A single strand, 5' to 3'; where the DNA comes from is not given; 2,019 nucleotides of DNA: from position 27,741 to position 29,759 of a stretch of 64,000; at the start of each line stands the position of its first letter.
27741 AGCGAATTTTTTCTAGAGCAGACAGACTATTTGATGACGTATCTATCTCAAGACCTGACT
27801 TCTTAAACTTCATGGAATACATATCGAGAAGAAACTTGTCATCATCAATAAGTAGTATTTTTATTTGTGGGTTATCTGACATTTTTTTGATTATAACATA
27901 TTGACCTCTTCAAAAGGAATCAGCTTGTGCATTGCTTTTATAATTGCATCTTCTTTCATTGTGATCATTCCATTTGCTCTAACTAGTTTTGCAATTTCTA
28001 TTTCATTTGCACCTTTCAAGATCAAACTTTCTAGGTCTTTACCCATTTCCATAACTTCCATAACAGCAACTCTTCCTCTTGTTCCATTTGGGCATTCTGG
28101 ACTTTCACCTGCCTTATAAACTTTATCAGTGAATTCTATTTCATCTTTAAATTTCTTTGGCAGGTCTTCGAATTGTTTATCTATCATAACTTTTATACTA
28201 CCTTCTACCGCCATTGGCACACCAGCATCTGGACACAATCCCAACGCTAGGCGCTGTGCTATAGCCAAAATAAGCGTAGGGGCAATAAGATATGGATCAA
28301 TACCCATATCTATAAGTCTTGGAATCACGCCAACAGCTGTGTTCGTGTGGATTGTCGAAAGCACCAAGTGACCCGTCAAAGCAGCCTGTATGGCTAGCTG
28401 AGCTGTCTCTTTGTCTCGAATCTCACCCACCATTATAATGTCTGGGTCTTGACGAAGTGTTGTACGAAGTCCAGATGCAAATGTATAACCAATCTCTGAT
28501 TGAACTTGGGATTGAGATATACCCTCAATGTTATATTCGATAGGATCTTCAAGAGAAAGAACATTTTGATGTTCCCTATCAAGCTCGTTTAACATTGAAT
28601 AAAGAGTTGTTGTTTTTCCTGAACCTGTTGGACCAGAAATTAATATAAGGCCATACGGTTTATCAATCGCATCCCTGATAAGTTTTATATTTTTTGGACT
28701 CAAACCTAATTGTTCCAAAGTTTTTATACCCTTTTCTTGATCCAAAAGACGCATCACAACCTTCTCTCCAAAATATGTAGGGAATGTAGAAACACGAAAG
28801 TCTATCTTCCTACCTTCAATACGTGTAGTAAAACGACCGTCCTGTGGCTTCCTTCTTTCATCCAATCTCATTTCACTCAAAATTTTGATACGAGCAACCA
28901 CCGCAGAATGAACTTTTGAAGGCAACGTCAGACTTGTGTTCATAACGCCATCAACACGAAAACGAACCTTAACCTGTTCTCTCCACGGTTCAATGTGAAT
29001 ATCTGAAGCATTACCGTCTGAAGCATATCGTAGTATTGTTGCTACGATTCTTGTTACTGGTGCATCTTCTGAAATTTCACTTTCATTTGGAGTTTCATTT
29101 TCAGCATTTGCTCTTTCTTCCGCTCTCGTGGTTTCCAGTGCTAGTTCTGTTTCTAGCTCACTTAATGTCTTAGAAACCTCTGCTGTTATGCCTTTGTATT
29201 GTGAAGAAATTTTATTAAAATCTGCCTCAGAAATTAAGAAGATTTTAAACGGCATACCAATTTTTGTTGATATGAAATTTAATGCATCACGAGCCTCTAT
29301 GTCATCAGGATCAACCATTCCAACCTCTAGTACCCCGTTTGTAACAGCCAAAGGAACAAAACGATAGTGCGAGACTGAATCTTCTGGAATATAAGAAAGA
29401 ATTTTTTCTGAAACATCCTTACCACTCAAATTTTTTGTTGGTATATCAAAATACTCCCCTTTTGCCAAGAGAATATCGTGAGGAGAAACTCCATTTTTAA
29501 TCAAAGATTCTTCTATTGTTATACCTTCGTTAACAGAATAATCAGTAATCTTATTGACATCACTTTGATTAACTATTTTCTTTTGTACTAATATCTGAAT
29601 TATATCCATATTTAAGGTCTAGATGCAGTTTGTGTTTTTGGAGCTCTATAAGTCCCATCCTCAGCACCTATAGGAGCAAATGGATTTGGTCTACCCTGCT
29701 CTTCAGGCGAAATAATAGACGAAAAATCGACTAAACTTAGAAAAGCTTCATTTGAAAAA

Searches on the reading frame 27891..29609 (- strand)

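Call 85: search_protein_families(library=pfam, proteins=[window:27891-29609:-], max_evalue=0.001)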
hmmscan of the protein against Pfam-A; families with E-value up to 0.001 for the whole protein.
window:27891-29609:- (572 aa): 6 families
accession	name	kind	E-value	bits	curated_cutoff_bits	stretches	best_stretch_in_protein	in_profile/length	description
PF00437.27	T2SSE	-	3.2e-118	395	24.9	1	180-570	3-369/370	Type II/IV secretion system protein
PF05157.20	MshEN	-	7.4e-12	45.5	23.1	1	54-140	1-85/90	MshEN domain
PF25199.1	nSTAND_NTPase5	-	0.0003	21.1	34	1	313-362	35-85/145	Novel STAND NTPase 5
PF13401.12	AAA_22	-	0.0004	21.1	27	1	319-355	5-41/130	AAA domain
PF13191.12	AAA_16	-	0.00042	21.3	32.6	0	314-354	15-58/167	AAA ATPase domain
PF13173.12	AAA_14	-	0.00066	20.1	27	0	321-364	4-48/129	AAA domain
